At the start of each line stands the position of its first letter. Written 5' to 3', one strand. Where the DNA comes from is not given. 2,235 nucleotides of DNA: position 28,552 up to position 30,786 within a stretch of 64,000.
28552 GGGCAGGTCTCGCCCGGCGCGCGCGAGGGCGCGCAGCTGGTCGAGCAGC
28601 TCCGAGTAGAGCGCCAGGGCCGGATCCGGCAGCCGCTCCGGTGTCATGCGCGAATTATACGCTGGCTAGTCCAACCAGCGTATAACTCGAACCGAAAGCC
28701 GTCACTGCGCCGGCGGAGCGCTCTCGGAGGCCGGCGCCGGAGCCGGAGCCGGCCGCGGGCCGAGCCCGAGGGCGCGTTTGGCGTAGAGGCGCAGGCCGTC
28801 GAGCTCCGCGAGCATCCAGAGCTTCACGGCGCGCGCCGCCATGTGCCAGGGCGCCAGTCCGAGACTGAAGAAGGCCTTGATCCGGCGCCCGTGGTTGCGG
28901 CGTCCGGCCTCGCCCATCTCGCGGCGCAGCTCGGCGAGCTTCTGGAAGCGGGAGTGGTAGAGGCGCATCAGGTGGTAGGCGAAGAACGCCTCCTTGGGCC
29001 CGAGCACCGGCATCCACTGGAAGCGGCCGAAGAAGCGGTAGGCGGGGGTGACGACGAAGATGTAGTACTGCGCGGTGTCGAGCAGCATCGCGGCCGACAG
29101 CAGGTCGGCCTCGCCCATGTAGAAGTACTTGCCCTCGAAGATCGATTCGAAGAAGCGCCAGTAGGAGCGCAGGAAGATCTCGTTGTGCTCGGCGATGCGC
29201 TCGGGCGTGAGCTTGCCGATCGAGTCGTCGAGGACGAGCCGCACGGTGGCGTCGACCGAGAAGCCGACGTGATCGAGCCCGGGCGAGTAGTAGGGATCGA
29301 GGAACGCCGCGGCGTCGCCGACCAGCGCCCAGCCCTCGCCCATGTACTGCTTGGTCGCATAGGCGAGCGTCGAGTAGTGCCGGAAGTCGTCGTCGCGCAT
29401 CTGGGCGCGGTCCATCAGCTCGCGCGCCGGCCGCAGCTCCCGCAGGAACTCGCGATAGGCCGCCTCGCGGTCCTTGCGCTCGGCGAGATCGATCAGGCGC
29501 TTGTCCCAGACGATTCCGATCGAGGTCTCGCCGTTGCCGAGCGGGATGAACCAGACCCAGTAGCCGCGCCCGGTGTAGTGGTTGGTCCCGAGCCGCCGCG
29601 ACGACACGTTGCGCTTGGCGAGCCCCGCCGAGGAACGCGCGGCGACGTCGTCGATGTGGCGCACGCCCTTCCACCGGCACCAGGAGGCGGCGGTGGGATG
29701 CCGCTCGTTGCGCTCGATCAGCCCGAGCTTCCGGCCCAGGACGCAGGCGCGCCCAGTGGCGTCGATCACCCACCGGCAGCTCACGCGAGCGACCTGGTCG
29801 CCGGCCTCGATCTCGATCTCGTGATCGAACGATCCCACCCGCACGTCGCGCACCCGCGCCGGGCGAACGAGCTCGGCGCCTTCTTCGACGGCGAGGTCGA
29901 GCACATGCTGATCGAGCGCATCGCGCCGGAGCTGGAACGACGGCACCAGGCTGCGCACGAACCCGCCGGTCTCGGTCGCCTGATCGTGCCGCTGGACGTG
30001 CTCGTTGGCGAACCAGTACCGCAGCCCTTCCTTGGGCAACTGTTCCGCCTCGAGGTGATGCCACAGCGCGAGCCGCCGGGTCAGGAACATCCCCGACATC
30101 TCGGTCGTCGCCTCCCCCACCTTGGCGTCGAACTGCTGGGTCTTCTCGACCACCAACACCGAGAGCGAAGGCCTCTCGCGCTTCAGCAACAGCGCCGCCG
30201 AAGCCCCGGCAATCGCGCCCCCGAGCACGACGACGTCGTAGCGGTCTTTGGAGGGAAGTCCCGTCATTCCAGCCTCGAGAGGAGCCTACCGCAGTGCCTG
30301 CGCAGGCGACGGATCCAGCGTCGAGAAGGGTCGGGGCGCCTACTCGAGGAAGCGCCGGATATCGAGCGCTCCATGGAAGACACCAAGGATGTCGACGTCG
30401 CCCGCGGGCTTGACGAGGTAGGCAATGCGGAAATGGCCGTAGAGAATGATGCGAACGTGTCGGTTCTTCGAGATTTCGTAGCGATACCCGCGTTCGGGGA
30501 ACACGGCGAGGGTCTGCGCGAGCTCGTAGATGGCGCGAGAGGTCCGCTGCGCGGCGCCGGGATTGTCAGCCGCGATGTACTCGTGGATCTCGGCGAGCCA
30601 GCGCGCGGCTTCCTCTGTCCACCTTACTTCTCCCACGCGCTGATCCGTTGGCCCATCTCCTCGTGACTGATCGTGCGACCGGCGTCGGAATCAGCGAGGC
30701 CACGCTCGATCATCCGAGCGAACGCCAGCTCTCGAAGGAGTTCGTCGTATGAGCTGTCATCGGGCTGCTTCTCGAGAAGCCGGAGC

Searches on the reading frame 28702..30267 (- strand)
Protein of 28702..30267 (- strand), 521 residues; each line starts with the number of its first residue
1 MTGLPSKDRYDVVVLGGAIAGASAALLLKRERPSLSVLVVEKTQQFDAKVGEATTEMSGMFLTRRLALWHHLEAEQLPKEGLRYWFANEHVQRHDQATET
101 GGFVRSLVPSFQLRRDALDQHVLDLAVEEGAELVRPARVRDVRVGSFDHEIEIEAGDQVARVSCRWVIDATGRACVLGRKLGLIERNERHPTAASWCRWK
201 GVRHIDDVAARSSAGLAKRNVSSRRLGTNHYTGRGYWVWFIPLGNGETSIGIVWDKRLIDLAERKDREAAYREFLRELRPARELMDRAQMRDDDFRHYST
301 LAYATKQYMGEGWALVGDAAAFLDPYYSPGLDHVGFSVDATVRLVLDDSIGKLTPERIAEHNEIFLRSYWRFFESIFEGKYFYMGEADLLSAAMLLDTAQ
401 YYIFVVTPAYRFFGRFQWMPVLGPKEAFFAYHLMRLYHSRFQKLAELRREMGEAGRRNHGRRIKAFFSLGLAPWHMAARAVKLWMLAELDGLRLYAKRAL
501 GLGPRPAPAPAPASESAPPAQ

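Call 6: search_protein_families(library=pfam, proteins=[window:28702-30267:-], max_evalue=0.01)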
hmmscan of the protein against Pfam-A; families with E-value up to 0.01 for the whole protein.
window:28702-30267:- (521 aa): 5 families
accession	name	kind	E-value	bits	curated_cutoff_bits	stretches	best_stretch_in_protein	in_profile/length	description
PF04820.20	Trp_halogenase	-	7.9e-17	61.7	21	2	69-366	108-372/458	Tryptophan halogenase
PF01494.25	FAD_binding_3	-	9.6e-08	32.1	22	1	10-326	2-299/349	FAD binding domain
PF12831.13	FAD_oxidored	-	6.3e-07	29.5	27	1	11-177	1-150/416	FAD dependent oxidoreductase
PF01266.30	DAO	-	8.7e-06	25.9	27.9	1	11-88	1-72/353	FAD dependent oxidoreductase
PF05834.18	Lycopene_cycl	-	5.6e-05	22.8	23.4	1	11-174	1-143/380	Lycopene cyclase protein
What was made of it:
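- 28702..30267 (-): Hal2, a second and longer (521 aa) flavin-dependent halogenase-like enzyme. It is the orthologue of the gene that follows ANL in related cassettes. Pfam Trp_halogenase (call 6).
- Checked: A second Trp_halogenase-family ORF lies at 28702..30267 (E=7.9e-17, call 6).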

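Call 7: search_protein_families(library=ncbifam, proteins=[window:28702-30267:-], max_evalue=0.001)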
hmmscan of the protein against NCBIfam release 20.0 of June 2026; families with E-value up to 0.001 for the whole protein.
window:28702-30267:- (521 aa): 27 families (the best 25 are shown)
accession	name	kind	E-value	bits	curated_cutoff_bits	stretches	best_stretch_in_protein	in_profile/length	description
NF049967.1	QhpG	equivalog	4.9e-27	94.9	240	1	12-330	1-271/423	flavin-dependent monooxygenase QhpG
NF033113.0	halo_ClmS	equivalog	2.3e-26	92.4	900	1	10-375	3-348/570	chloramphenicol-biosynthetic FADH2-dependent halogenase CmlS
TIGR02032.1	GG-red-SF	subfamily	6.7e-23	81.8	158.8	1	10-331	1-283/297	geranylgeranyl reductase family protein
NF038171.1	maturase_LodB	equivalog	3.9e-20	72.3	400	1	11-185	1-171/361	lysine-epsilon-oxidase maturase LodB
NF038174.1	maturase_GoxB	equivalog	3.5e-16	59.2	400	1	11-190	2-170/358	glycine oxidase maturase GoxB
NF045655.1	MkRedMenJ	equivalog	4.3e-12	45.7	700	1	8-361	3-331/406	menaquinone reductase MenJ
TIGR01988.1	Ubi-OHases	subfamily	3.7e-10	39.2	224.65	1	11-325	1-292/387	ubiquinone biosynthesis hydroxylase, UbiH/UbiF/VisC/COQ6 family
NF007450.0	PRK10015.1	subfamily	1.6e-07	30.4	466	1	6-193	2-182/429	FAD-dependent oxidoreductase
NF041080.1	DGGGPL_reductase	equivalog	3.9e-07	29.3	580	1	9-279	1-249/447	digeranylgeranylglycerophospholipid reductase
NF006593.0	PRK09126.1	equivalog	1.2e-06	27.7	420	0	8-183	3-176/393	5-demethoxyubiquinol-8 5-hydroxylase UbiM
NF005612.0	PRK07364.1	equivalog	1.2e-06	27.3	487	1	7-178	16-184/415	FAD-dependent hydroxylase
NF005599.0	PRK07333.1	equivalog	2.1e-06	26.5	549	1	8-76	11-81/414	ubiquinone biosynthesis hydroxylase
NF007542.0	PRK10157.1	subfamily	2.6e-06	26.4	610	1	6-189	2-178/428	FAD-dependent oxidoreductase FixC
NF004356.0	PRK05732.1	equivalog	4.4e-06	25.8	384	1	9-187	3-181/395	2-octaprenyl-6-methoxyphenyl hydroxylase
NF041385.1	Dggglyphlred_Halo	equivalog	8e-06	24.6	700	1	7-360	2-327/405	digeranylgeranylglycerophospholipid reductase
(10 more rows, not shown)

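Call 21: search_solved_structures(query=window:28702-30267:-, max_evalue=0.001, show_alignments=2)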
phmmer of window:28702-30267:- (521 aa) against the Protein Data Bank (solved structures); distinct sequences matched with E-value up to 0.001: 19.
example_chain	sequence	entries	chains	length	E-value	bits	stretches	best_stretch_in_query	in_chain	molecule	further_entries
8zop_A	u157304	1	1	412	5.5e-21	78.1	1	8-383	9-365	Halogenase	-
5bul_A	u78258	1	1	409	5.4e-18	68.2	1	9-332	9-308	flavin-dependent halogenase triple mutant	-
5bva_A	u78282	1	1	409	6.8e-18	67.9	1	9-332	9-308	flavin-dependent halogenase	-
5dbj_E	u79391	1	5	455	1.5e-17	66.8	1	9-332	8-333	FADH2-dependent halogenase PltA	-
3i3l_A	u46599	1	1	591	8.3e-17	64.3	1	9-374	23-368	Alkylhalidase CmlS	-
6bza_A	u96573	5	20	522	8.9e-15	57.6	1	8-338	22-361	Halogenase PltM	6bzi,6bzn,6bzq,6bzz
6bzt_A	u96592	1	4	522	9.8e-15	57.5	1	8-338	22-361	Halogenase PltM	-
5buk_A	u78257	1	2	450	2.3e-14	56.3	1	109-369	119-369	FADH2-dependent halogenase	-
7fco_A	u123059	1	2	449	6.2e-14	54.8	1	10-376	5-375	ChlB4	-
3nix_A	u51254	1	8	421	7.9e-13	51.2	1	7-332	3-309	Flavoprotein/dehydrogenase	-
7v0b_A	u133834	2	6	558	3.5e-12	49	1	99-338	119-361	Tetracycline 7-halogenase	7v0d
7xgb_A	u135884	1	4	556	3.6e-12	49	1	99-335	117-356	Tetracycline 7-halogenase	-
8gu0_A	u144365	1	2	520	4e-11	45.6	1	160-333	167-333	Non-heme halogenase radH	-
3e1t_A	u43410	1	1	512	6.9e-10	41.5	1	234-377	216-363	Halogenase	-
5wgv_A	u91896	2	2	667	9.5e-09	37.7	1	296-360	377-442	Flavin-dependent halogenase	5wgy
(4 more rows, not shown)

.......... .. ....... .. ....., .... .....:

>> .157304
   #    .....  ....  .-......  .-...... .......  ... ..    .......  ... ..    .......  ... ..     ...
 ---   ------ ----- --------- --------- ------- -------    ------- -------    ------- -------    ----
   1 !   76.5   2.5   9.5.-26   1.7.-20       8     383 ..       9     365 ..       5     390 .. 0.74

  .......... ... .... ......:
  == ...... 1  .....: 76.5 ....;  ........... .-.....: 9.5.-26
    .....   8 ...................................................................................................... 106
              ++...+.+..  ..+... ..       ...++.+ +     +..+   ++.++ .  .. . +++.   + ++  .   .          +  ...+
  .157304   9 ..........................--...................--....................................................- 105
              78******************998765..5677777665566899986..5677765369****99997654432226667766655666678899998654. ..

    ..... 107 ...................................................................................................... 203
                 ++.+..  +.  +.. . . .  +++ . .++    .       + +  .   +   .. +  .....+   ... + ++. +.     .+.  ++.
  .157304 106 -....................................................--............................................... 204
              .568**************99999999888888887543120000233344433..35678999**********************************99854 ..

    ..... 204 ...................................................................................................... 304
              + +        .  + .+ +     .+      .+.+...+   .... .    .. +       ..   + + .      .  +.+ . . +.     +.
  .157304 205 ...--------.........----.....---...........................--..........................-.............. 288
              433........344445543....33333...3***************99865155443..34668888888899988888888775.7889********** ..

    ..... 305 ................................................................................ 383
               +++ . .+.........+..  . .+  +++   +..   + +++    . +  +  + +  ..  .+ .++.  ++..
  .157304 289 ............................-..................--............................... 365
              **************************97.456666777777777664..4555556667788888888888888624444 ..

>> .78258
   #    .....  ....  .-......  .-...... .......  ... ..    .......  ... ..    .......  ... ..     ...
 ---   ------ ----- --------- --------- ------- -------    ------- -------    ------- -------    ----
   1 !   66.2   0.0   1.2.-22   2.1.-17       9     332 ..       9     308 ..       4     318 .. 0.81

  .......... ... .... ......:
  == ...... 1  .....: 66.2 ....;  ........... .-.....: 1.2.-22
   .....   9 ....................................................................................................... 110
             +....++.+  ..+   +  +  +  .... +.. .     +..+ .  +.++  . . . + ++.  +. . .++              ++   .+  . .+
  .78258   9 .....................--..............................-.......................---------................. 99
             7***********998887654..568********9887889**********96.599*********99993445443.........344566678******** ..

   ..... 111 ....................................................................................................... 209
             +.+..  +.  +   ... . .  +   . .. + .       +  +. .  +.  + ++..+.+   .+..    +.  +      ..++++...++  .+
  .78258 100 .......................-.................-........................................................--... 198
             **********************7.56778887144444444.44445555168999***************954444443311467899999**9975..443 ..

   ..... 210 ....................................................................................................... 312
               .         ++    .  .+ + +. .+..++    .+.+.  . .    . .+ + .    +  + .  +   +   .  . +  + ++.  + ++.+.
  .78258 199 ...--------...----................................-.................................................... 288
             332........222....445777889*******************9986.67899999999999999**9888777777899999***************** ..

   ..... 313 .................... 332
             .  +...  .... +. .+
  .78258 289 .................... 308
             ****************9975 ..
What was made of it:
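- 28702..30267 (-): The best solved matches are halogenases 8zop, Bmp2 and PltA (call 21).
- Closest known: Carrier-linked. Different: Hal2 is a more divergent and longer paralogue, scoring at most 78 bits against any solved structure (call 21).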

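Call 60: search_dna_similar(query=window:28702-30267:-, collection=plasmids, mode=protein, max_rows=15, max_evalue=1e-15)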
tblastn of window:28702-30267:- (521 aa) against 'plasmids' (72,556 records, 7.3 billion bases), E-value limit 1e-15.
Records with a match: 124; places in all: 127; records where one place covers at least 80% of the query: 0.
Best place of each record, by identity: <60% 124.
By first word of the organism name: Ralstonia 113; Burkholderia 4; Caballeronia 3; Janthinobacterium 1; Gloeothece 1; Methylorubrum 1; Bacillus 1.
By predicted mobility (MOB-suite, as given by PLSDB): mobilizable 99; non-mobilizable 24; conjugative 1.
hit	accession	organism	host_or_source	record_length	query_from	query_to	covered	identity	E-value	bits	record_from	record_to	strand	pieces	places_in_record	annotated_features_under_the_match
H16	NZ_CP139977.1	Janthinobacterium lividum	-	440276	33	401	71%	33.6%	9e-53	200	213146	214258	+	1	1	NAD(P)/FAD-dependent oxidoreductase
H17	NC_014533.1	Gloeothece verrucosa PCC 7822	fresh water in rice field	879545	33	392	69%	30.1%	2e-35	149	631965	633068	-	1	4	tryptophan 7-halogenase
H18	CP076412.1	Ralstonia wenshanensis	soil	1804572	36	346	60%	29.7%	6e-17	92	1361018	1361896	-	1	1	NAD(P)/FAD-dependent oxidoreductase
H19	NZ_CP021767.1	Ralstonia solanacearum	Solanum lycopersicum,Tomato with ...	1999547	37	346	60%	29.3%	8e-18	95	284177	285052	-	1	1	none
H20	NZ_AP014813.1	Methylorubrum populi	-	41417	30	359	63%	25.3%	2e-19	100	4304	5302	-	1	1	tryptophan 7-halogenase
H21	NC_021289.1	Caballeronia insecticola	-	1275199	37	331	57%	27.4%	7e-17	92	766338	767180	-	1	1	none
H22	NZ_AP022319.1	Burkholderia sp. THE68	Togo hemipterus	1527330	37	331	57%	27.4%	4e-16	90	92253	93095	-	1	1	none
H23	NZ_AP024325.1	Caballeronia sp. NK8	-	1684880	37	331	57%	27.1%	8e-16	89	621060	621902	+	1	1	none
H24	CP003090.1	Burkholderia sp. YI23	-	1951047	37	331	57%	27.0%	2e-17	93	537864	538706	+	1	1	hypothetical protein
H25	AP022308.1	Burkholderia sp. SFA1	-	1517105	37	331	57%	27.0%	3e-17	93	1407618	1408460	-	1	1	hydroxylase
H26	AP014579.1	Burkholderia sp. RPE67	Riptortus pedestris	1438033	37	331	57%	27.0%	5e-17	92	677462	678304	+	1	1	uncharacterized protein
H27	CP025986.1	Ralstonia solanacearum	Cucurbita maxima,culture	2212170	110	352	47%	32.4%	1e-18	98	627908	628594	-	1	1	FAD-dependent oxidoreductase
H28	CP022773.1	Ralstonia solanacearum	Solanum tuberosum,single cell,Potato ...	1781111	110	352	47%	32.4%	1e-18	97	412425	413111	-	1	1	FAD-dependent oxidoreductase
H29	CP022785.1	Ralstonia solanacearum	Solanum tuberosum,single cell,Potato ...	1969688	110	352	47%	32.4%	1e-18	97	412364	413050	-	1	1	FAD-dependent oxidoreductase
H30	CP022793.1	Ralstonia solanacearum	Solanum tuberosum,single cell,Potato ...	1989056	110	352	47%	32.4%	1e-18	97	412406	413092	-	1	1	FAD-dependent oxidoreductase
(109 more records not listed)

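Call 62: get_annotated_region(hit=H16, flank=12000)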
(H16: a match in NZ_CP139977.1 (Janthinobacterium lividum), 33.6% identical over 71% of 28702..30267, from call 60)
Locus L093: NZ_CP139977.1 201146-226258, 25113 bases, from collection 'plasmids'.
description: Janthinobacterium lividum strain HAMBI_1919 plasmid unnamed, complete sequence
organism: Janthinobacterium lividum (NCBI taxid 29581)
taxonomy: Bacteria; Pseudomonadota; Betaproteobacteria; Burkholderiales; Oxalobacteraceae; Janthinobacterium; Janthinobacterium lividum
host: -; source: -; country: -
typing (MOB-suite, as given by PLSDB): non-mobilizable
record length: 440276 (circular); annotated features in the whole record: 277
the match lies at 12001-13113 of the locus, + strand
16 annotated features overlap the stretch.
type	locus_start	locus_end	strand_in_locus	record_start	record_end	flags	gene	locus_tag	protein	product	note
CDS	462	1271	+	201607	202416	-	-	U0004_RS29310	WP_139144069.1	hypothetical protein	-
CDS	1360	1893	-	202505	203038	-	-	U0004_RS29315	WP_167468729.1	restriction endonuclease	-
CDS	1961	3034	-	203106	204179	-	-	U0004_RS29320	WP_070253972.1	integrase domain-containing protein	-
CDS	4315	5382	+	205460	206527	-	-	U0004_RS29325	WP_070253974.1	PRTRC system protein D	-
CDS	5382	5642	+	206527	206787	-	-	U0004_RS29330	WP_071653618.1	hypothetical protein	-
CDS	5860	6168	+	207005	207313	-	-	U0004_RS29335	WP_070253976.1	H-NS histone family protein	-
CDS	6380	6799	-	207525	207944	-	-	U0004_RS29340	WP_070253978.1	MarR family winged helix-turn-helix transcriptional regulator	GO:0006355 - regulation of DNA-templated transcription [Evidence IEA]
CDS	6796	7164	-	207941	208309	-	-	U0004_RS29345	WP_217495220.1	GIY-YIG nuclease family protein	-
CDS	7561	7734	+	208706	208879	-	-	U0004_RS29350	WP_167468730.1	hypothetical protein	-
CDS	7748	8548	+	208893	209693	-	-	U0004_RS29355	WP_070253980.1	4'-phosphopantetheinyl transferase superfamily protein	-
CDS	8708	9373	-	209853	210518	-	-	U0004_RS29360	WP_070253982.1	hypothetical protein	-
CDS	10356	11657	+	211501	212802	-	-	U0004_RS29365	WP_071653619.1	cation:proton antiporter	GO:0006812 - monoatomic cation transport [Evidence IEA]; GO:1902600 - proton transmembrane transport [Evidence IEA]; ...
CDS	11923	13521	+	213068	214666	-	-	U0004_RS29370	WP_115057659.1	NAD(P)/FAD-dependent oxidoreductase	-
CDS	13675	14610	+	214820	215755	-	-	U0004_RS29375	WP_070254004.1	aspartyl/asparaginyl beta-hydroxylase domain-containing protein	-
CDS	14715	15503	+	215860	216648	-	-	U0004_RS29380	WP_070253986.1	alpha/beta fold hydrolase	-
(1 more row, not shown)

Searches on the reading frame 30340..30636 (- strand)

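Call 58: search_protein_families(library=pfam, proteins=[window:30340-30636:-], max_evalue=0.001)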
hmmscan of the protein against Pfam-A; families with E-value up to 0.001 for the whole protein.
window:30340-30636:- (98 aa): 1 family
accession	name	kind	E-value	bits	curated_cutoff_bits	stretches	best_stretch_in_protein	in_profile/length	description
PF05016.21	ParE_toxin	-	8e-15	55.6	23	1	4-90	1-86/89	ParE toxin of type II toxin-antitoxin system, parDE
